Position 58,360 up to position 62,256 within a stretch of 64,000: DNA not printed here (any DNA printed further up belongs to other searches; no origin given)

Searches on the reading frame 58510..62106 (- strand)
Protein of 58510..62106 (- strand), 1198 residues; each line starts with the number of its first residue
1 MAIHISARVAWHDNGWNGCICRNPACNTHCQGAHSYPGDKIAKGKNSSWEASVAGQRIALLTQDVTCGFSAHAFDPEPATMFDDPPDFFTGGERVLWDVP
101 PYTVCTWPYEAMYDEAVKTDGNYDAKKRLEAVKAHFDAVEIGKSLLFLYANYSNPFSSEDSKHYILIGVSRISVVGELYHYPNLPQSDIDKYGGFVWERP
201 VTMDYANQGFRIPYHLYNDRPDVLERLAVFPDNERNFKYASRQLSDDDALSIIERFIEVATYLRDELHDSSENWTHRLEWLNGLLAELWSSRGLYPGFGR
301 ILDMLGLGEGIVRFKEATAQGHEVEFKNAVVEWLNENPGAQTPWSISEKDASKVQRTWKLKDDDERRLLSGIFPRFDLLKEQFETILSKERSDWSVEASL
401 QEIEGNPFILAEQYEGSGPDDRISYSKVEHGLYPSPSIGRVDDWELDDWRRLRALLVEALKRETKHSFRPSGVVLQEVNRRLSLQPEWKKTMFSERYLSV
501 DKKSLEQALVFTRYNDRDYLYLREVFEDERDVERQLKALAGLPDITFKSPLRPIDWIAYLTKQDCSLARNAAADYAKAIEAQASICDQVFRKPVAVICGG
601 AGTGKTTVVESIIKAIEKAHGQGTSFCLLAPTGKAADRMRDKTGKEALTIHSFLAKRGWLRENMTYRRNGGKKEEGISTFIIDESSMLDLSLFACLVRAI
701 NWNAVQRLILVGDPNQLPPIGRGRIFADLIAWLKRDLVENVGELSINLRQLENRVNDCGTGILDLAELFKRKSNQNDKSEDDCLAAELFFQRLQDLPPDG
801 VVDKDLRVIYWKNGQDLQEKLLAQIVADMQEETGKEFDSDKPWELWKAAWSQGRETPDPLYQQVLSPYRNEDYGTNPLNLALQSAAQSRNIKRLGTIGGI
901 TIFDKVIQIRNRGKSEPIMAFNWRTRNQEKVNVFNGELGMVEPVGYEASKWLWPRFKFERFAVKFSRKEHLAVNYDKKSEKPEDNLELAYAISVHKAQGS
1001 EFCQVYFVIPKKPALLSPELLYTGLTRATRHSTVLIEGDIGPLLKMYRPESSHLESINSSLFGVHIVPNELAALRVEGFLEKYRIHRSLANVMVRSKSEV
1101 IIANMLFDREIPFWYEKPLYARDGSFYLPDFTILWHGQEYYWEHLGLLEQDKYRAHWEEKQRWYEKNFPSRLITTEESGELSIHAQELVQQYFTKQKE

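Call 71: search_protein_families(library=pfam, proteins=[window:58510-62106:-], max_evalue=0.001)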
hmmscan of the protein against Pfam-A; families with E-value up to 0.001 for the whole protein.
window:58510-62106:- (1198 aa): 9 families
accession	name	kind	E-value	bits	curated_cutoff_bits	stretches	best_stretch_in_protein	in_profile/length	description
PF13245.12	AAA_19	-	3.5e-33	115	25.1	1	583-722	2-134/134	AAA domain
PF13604.12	AAA_30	-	7e-29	101.4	27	1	580-731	4-142/191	AAA domain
PF13538.12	UvrD_C_2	-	9.4e-12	45.1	27.4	1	988-1034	1-51/52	UvrD-like helicase C-terminal domain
PF01443.25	Viral_helicase1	-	1.2e-10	42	21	1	979-1031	170-223/228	Viral superfamily 1 RNA helicase core domain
PF13086.12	AAA_11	-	7.7e-08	32.9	27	0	676-720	213-253/257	AAA domain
PF00580.27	UvrD-helicase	-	2e-06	28.1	23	1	595-645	16-67/271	UvrD/REP helicase N-terminal domain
PF18335.7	SH3_13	-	1.4e-05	25.2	41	1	878-946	1-56/65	ATP-dependent RecD-like DNA helicase SH3 domain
PF05970.20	PIF1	-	0.00014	22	25.9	1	594-722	24-157/223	PIF1-like helicase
PF13401.12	AAA_22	-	0.00048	20.9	27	0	592-716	5-125/130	AAA domain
